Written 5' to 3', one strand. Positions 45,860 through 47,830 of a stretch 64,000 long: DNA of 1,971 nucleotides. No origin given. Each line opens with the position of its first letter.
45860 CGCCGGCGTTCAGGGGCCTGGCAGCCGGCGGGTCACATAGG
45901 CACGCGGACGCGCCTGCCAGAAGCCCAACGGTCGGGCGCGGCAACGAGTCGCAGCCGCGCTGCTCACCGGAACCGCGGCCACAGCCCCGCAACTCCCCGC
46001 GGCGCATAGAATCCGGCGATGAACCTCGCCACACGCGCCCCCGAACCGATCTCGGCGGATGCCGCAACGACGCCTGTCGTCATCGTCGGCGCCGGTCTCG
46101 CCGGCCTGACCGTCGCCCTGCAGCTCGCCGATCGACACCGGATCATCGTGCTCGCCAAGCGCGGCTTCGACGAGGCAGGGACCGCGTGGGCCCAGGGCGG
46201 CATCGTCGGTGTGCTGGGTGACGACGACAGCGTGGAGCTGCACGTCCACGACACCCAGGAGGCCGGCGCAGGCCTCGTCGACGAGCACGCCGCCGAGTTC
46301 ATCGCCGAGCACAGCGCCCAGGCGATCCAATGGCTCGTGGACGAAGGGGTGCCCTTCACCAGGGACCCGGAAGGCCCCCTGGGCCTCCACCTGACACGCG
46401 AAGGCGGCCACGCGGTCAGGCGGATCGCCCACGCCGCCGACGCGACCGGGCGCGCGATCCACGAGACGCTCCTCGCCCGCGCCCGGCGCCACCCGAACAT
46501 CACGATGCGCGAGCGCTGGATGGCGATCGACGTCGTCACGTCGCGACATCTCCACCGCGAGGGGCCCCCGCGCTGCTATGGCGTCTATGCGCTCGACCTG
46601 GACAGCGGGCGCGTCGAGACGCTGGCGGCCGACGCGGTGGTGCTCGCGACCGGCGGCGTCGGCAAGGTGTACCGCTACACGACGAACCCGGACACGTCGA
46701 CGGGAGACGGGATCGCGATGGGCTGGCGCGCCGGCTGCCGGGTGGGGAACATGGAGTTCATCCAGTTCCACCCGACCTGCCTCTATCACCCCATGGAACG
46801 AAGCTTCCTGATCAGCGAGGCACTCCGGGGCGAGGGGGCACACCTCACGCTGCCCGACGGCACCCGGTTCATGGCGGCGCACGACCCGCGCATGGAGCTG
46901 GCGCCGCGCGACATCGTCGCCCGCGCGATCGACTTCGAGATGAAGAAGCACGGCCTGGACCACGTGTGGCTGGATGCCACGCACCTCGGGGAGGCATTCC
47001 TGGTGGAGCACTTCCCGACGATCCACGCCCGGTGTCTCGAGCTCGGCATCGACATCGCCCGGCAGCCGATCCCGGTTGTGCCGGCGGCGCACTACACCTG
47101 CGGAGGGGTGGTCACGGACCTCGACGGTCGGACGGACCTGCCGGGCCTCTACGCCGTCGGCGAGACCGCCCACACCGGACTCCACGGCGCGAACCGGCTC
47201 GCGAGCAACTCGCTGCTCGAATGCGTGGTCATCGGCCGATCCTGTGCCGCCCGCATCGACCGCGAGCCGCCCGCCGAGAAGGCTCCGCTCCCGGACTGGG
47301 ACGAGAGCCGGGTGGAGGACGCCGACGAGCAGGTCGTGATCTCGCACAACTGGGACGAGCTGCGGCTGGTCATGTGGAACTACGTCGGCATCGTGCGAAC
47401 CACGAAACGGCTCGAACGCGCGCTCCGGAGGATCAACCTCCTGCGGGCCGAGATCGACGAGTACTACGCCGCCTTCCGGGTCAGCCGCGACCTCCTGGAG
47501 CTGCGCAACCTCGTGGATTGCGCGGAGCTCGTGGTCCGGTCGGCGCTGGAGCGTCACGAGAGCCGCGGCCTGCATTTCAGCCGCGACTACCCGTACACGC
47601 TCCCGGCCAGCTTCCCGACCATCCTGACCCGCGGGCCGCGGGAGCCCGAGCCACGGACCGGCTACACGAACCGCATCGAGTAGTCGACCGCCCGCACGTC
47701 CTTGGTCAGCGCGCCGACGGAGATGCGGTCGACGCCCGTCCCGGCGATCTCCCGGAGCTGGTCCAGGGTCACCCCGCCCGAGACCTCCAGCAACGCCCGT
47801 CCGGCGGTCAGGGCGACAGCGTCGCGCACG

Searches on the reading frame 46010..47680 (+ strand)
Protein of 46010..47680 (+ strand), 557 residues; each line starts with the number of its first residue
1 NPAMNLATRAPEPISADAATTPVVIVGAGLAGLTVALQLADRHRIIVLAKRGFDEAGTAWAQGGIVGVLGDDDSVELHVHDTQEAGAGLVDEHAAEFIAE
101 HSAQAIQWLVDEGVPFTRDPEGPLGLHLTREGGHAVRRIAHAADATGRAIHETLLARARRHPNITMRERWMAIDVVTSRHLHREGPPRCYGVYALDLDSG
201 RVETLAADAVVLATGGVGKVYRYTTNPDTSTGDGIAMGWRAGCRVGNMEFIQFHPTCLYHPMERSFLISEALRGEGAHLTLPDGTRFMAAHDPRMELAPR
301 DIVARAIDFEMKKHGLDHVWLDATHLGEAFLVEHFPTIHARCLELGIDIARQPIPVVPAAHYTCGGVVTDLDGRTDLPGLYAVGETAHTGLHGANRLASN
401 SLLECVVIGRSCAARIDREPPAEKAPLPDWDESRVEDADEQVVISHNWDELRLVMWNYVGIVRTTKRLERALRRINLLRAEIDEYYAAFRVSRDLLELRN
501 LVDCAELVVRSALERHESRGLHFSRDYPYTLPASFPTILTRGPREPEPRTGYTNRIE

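Call 16: search_protein_families(library=pfam, max_evalue=0.001, proteins=[window:46010-47680:+])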
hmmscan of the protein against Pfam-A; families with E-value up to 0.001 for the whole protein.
seq(557 aa): 6 families
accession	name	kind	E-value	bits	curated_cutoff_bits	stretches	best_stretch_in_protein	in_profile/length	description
PF00890.30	FAD_binding_2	-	1.2e-100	338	20.4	1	23-402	2-414/414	FAD binding domain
PF02910.25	Succ_DH_flav_C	-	5.7e-16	59.1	20.8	1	449-529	2-88/130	Fumarate reductase flavoprotein C-term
PF07992.20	Pyr_redox_2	-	2.2e-07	31.1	26.1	0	22-216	2-109/291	Pyridine nucleotide-disulphide oxidoreductase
PF01266.30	DAO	-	8.9e-07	29.2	27.9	1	23-162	2-129/353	FAD dependent oxidoreductase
PF03486.20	HI0933_like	-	0.0004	20.4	50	0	202-386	150-219/244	HI0933-like protein Rossmann domain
PF01946.23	Thi4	-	0.00051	19.8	26.2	1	18-107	15-109/235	Thi4 family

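Call 44: find_related_loci(query=window:46019-47680:+, collection=genome_contigs, flank=10000)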
Query window:46019-47680:+ (554 aa) in genome_contigs; peptide patterns used: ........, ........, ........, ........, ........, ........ (x = any residue, [..] = any of these).
600 stretches matched a pattern (row limit reached: there are more); 597 encode a relative of the query (tblastn E <= 1e-3); the best 80 are kept; 80 distinct loci.
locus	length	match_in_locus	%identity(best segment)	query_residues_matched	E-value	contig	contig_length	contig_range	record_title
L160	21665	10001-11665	83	7-541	0e+0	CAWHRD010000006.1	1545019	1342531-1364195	MAG: uncultured Chloroflexia bacterium isolate MFD05942.bin.3.408 genome assembly, contig: contig_6647, whole genome sho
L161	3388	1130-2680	87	20-536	0e+0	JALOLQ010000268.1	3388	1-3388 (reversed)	MAG: Solirubrobacteraceae bacterium isolate Prado029 scaffold_91268, whole genome shotgun sequence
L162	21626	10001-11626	80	6-541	0e+0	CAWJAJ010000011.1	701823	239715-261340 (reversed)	MAG: uncultured beta proteobacterium isolate MFD04651.bin.2.75 genome assembly, contig: contig_4995, whole genome shotgu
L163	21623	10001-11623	79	3-542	0e+0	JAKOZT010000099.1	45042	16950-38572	MAG: Pseudomonadota bacterium isolate USSF_maxbin.046 k201_108653, whole genome shotgun sequence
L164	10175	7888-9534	77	2-550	0e+0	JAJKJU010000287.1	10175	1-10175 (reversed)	MAG: Rhizobacter sp. isolate b91_HoplandSoilSeptJan k101_6093250, whole genome shotgun sequence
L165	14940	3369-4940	81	15-538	0e+0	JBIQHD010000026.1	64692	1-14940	MAG: Rubrivivax sp. isolate mag.36d NODE_261_length_64692, whole genome shotgun sequence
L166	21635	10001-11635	79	9-544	0e+0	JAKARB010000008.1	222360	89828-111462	MAG: Proteobacteria bacterium isolate YF3.bin23 NODE_27_length_222360_cov_10.702321, whole genome shotgun sequence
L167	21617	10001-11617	79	16-544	0e+0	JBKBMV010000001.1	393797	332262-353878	MAG: Aquabacterium sp. isolate 21I_052.bin.45 NODE_9_length_393797_cov_81.310768, whole genome shotgun sequence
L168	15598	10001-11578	80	16-541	0e+0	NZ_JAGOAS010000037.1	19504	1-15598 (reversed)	MAG: Piscinibacter sp. isolate Go_SlAct_bin_381 Go_SlAct_10625_length_19504_cov_25.887650, whole genome shotgun sequence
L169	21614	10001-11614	77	12-549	0e+0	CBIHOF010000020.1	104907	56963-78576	MAG TPA_asm: uncultured Comamonadaceae bacterium isolate SRR18156213_binner123_Refined_22 genome assembly, contig: ERZ27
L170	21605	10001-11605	79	2-538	0e+0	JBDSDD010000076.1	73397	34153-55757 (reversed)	MAG: Burkholderiaceae bacterium isolate cluster1_bin.173 k127_819584, whole genome shotgun sequence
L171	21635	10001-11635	80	2-542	0e+0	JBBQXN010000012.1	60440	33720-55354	MAG: Burkholderiales bacterium isolate Co_metawrap_2120 Cmw_2120_k141_15479501_length_60440_cov_25.9983, whole genome sh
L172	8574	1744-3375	78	8-547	0e+0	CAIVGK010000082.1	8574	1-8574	MAG: uncultured Burkholderiales bacterium isolate Loclat_bin-06505 genome assembly, contig: bin-06505:082/307, whole gen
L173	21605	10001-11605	80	7-541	0e+0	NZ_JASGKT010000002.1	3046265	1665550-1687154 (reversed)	MAG: Piscinibacter sp. isolate 5N061 JMF-2111-06-0005.ont.bin.61_1, whole genome shotgun sequence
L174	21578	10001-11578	80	11-536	0e+0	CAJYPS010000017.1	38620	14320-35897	MAG: uncultured Pelomonas sp. isolate S3C97460_SP39 genome assembly, contig: S3Ck127_571278, whole genome shotgun sequen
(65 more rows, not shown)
